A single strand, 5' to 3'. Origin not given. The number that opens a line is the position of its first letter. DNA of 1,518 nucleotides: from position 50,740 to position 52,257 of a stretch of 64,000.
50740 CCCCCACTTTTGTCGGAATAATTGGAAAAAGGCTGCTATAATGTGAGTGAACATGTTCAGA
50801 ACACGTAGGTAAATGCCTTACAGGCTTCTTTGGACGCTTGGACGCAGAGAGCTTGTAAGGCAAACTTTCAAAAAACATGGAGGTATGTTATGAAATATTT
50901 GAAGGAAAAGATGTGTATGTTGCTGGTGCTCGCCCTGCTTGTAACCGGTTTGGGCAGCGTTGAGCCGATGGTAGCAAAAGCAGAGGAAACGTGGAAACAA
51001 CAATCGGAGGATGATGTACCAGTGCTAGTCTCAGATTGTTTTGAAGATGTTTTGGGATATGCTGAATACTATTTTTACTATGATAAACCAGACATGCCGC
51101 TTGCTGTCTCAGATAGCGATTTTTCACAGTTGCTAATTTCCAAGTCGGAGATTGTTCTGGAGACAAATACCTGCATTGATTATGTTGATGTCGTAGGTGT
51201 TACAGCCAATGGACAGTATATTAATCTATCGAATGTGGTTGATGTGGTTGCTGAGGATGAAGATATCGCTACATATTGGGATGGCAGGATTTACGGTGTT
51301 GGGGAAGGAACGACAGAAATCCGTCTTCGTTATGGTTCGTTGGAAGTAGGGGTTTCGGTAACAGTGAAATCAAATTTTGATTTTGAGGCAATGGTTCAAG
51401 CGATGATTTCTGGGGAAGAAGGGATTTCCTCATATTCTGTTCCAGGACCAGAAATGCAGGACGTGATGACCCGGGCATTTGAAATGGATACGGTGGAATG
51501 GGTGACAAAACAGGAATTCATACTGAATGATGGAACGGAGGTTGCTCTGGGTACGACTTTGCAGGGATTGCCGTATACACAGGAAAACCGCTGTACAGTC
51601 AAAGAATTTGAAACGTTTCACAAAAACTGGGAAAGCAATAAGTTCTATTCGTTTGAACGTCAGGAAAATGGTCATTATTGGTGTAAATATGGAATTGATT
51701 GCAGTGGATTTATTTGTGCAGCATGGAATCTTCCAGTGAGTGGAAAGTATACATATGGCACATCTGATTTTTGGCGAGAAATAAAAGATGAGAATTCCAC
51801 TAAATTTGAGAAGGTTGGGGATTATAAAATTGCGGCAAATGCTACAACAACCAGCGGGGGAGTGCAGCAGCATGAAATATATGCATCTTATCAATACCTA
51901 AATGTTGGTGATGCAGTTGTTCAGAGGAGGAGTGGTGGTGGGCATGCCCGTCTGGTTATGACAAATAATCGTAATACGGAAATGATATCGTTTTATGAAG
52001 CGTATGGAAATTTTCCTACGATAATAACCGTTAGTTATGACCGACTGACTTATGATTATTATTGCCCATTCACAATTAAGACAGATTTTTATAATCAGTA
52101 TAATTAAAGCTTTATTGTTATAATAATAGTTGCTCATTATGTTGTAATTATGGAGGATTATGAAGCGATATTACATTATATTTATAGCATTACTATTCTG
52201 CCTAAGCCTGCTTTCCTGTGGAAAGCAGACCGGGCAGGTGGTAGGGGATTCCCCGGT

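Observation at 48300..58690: Low-G+C island: candidate peptide-controlled secreted cell-wall hydrolase, lipoprotein and ABC system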

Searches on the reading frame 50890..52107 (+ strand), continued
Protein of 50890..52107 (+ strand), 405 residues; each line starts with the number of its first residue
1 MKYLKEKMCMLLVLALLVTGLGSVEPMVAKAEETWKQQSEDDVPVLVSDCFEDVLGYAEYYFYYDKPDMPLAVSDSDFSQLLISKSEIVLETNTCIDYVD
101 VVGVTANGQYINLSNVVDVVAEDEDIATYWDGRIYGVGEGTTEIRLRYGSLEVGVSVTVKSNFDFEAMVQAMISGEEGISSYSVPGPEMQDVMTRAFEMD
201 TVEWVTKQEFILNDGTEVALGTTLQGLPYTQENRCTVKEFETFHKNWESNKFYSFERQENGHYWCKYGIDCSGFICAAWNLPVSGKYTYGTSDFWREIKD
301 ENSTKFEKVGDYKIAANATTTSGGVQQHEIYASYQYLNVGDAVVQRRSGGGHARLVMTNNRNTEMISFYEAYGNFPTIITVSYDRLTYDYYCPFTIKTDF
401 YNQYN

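Call 97: find_encoding_contigs(protein=P0007, flank=5000, max_places=2)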
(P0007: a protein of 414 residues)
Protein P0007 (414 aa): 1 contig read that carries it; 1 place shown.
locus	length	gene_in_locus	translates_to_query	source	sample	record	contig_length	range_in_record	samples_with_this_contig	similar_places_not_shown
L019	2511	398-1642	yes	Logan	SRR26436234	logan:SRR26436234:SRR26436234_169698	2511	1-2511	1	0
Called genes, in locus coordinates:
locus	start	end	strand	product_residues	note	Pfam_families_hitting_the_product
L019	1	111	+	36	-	?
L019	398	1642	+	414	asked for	-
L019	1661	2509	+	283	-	?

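Call 100: find_encoding_contigs(protein=P0006, flank=5000, max_places=2)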
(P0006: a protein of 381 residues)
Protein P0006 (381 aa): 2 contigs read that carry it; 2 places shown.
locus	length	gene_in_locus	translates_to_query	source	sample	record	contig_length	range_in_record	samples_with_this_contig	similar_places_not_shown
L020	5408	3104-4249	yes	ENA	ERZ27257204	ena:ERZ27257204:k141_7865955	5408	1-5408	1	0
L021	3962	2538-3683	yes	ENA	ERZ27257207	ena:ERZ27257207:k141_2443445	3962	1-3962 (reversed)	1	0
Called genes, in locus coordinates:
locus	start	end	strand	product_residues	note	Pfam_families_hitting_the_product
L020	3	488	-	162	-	?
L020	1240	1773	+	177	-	PF07638:Sigma70_ECF (weak), PF04542:Sigma70_r2, PF08281:Sigma70_r4_2, PF04545:Sigma70_r4 (weak)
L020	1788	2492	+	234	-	PF14285:DUF4367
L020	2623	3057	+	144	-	-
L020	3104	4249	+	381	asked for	-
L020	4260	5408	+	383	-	?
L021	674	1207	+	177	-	PF07638:Sigma70_ECF (weak), PF04542:Sigma70_r2, PF08281:Sigma70_r4_2, PF04545:Sigma70_r4 (weak)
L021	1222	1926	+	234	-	PF14285:DUF4367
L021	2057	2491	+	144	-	-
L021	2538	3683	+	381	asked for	-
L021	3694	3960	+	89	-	?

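Call 101: find_encoding_contigs(protein=P0008, flank=5000, max_places=2)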
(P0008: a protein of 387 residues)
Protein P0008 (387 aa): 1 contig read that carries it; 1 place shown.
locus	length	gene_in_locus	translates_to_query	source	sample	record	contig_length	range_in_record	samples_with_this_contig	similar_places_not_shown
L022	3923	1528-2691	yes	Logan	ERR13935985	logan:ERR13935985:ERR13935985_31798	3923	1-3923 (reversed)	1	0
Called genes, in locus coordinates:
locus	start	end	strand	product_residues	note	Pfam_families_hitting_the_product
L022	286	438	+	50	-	-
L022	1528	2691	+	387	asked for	PF21461:HL_N-beta (weak)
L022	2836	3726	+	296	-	-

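Call 108: search_dna_similar(query=window:50890-52107:+, collection=phages, mode=protein, max_rows=8)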
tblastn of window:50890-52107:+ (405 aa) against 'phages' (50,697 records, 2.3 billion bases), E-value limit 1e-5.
No match.

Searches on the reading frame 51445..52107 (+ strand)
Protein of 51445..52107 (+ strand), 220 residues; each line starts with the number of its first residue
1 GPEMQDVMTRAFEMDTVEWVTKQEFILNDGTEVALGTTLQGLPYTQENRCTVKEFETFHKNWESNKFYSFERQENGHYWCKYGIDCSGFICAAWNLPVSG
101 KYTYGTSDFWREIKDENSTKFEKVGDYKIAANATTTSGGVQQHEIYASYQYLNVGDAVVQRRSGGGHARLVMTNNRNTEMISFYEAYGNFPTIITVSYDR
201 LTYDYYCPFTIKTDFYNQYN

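Call 48: search_protein_families(library=pfam, alignment_id=A4, max_evalue=0.01)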
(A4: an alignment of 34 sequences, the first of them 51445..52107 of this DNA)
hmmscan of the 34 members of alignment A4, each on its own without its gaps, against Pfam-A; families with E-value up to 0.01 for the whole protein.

A. member 1, window:51445-52107:+ (220 aa): 0 families

B. families by the number of members that match (of 34 scanned): 18 families
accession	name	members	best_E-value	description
PF19127.6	Choline_bind_3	7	4.6e-33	Choline-binding repeat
PF01473.26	Choline_bind_1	7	3.2e-25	Putative cell wall binding repeat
PF05257.22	CHAP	7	2.3e-06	CHAP domain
PF19085.6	Choline_bind_2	6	5.8e-14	Choline-binding repeat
PF12671.13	Amidase_6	3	3.8e-05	Putative amidase domain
PF09479.16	Flg_new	2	6.3e-13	Listeria-Bacteroides repeat domain (List_Bact_rpt)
PF13306.12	LRR_5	1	2.2e-103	BspA type Leucine rich repeat region (6 copies)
PF07833.16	Cu_amine_oxidN1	1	8.1e-39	Copper amine oxidase N-terminal domain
PF01183.26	Glyco_hydro_25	1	1.5e-24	Glycosyl hydrolases family 25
PF13855.12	LRR_8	1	2.6e-15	Leucine rich repeat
PF08239.17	SH3_3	1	3.9e-15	Bacterial SH3 domain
PF04151.21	PPC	1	1.9e-14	Bacterial pre-peptidase C-terminal domain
PF00404.24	Dockerin_1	1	2e-09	Dockerin type I domain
PF00041.27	fn3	1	4.8e-08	Fibronectin type III domain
PF18998.6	Flg_new_2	1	1.5e-07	Divergent InlB B-repeat domain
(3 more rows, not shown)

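Call 53: search_solved_structures(query=A4, max_evalue=10, show_alignments=4)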
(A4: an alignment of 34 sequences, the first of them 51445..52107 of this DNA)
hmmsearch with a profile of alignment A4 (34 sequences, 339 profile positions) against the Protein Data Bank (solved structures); distinct sequences matched with E-value up to 10: 31.
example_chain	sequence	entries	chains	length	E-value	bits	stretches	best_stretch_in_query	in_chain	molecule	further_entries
7pl2_A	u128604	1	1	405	2.2e-10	43.4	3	273-315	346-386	Putative endo-beta-N-acetylglucosaminidase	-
4cnl_A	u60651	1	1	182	5.9e-09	38.6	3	263-312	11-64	PUTATIVE PNEUMOCOCCAL SURFACE PROTEIN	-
2ixv_A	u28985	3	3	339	5.8e-05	25.5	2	241-332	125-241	LYSOZYME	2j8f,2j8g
1h09_A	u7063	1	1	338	6.6e-05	25.3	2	241-332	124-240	LYSOZYME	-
1oba_A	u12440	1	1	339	6.9e-05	25.3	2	241-332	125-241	LYSOZYME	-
2ixu_A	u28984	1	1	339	6.9e-05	25.2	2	241-332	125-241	LYSOZYME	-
4iwt_A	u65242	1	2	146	0.00084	21.7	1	253-314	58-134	Lytic amidase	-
1h8g_A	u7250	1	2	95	0.00084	21.7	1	256-315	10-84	MAJOR AUTOLYSIN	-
1gvm_A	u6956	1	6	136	0.00087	21.6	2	258-315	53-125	AUTOLYSIN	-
1hcx_A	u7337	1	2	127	0.0011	21.2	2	262-314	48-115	MAJOR AUTOLYSIN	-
2bml_A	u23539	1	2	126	0.0012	21.2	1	255-314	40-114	AUTOLYSIN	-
4x36_A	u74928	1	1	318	0.0014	21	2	256-314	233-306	Autolysin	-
3hia_A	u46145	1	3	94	0.003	19.9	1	271-330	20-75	Choline binding protein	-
7pl5_AAA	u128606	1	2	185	0.0071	18.6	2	271-330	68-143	Putative endo-beta-N-acetylglucosaminidase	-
8i2f_B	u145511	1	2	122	0.1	14.9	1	131-171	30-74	Probable peptidoglycan endopeptidase LytE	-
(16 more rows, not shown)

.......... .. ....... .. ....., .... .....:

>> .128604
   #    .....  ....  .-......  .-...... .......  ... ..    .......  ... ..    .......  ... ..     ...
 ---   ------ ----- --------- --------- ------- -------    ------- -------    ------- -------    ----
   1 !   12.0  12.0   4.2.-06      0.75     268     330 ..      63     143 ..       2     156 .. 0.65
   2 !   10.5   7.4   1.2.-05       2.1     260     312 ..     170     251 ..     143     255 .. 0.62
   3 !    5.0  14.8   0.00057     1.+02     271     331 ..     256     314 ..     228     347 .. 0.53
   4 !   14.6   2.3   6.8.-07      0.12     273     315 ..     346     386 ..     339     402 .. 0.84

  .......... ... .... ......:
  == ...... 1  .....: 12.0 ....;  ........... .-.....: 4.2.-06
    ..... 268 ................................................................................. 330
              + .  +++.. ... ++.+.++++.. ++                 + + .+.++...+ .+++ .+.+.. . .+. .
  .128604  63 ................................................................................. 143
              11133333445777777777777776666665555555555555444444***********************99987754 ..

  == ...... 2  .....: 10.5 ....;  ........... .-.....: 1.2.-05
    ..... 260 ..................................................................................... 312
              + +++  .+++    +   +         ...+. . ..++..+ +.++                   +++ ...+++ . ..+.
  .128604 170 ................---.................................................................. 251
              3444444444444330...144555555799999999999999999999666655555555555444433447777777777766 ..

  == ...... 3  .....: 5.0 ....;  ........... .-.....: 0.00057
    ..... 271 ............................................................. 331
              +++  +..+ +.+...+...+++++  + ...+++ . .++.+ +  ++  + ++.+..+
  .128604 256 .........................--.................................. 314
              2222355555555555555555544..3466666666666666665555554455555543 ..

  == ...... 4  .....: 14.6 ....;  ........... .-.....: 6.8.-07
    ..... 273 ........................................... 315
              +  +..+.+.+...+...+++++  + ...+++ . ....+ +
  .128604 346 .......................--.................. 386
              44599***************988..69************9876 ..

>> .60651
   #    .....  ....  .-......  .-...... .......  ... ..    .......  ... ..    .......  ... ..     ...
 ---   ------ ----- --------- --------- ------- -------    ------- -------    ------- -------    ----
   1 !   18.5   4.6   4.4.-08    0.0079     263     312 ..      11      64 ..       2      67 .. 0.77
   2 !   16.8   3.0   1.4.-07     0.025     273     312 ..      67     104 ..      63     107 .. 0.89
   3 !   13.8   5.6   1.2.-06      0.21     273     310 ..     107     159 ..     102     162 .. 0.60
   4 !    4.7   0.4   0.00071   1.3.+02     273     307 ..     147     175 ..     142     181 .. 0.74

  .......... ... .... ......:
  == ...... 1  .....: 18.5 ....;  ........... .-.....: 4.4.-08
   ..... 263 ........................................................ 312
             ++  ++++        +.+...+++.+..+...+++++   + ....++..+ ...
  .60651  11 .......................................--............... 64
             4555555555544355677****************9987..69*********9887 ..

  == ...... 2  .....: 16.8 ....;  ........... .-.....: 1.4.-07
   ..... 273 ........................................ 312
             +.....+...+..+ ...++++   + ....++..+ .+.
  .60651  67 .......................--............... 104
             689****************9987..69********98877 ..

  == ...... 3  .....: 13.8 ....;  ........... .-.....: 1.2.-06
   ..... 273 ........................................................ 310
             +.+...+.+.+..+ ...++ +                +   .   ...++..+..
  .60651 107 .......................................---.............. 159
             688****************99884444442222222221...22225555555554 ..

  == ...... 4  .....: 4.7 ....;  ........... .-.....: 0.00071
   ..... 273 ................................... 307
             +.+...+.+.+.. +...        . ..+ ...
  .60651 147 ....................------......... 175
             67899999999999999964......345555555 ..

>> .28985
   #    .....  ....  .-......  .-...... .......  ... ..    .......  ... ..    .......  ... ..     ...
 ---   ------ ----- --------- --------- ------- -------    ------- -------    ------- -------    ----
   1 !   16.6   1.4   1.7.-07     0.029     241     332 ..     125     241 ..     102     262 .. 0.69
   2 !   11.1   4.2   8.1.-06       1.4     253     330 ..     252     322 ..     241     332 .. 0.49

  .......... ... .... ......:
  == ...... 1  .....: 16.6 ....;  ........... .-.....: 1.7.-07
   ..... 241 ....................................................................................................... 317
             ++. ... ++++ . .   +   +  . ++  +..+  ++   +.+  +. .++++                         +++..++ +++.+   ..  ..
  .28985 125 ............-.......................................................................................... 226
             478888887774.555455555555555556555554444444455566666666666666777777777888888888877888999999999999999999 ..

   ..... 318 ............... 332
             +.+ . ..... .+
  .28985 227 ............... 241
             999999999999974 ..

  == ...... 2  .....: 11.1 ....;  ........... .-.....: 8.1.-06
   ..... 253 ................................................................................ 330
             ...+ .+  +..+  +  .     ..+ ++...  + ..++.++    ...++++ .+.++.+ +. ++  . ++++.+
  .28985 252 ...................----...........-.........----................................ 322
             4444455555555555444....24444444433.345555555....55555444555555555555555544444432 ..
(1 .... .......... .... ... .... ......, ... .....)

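Call 56: search_solved_structures(query=A5, max_evalue=10, show_alignments=5)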
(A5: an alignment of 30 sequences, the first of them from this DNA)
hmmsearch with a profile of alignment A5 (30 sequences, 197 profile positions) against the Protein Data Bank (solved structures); distinct sequences matched with E-value up to 10: 5.
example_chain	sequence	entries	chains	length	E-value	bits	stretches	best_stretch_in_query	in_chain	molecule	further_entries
8i2d_A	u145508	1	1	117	0.17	14.8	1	81-120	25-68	Probable peptidoglycan endopeptidase LytE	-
8i2f_B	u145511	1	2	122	0.19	14.7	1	81-120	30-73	Probable peptidoglycan endopeptidase LytE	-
1ivz_A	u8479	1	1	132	0.56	13.2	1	30-91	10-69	hypothetical protein 1110008I14RIK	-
8er5_A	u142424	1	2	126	0.94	12.5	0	83-96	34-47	NlpC/P60 domain-containing protein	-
9bxl_A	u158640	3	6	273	1.5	11.8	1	63-99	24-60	5-thiohistidine N-methyltransferase OvoM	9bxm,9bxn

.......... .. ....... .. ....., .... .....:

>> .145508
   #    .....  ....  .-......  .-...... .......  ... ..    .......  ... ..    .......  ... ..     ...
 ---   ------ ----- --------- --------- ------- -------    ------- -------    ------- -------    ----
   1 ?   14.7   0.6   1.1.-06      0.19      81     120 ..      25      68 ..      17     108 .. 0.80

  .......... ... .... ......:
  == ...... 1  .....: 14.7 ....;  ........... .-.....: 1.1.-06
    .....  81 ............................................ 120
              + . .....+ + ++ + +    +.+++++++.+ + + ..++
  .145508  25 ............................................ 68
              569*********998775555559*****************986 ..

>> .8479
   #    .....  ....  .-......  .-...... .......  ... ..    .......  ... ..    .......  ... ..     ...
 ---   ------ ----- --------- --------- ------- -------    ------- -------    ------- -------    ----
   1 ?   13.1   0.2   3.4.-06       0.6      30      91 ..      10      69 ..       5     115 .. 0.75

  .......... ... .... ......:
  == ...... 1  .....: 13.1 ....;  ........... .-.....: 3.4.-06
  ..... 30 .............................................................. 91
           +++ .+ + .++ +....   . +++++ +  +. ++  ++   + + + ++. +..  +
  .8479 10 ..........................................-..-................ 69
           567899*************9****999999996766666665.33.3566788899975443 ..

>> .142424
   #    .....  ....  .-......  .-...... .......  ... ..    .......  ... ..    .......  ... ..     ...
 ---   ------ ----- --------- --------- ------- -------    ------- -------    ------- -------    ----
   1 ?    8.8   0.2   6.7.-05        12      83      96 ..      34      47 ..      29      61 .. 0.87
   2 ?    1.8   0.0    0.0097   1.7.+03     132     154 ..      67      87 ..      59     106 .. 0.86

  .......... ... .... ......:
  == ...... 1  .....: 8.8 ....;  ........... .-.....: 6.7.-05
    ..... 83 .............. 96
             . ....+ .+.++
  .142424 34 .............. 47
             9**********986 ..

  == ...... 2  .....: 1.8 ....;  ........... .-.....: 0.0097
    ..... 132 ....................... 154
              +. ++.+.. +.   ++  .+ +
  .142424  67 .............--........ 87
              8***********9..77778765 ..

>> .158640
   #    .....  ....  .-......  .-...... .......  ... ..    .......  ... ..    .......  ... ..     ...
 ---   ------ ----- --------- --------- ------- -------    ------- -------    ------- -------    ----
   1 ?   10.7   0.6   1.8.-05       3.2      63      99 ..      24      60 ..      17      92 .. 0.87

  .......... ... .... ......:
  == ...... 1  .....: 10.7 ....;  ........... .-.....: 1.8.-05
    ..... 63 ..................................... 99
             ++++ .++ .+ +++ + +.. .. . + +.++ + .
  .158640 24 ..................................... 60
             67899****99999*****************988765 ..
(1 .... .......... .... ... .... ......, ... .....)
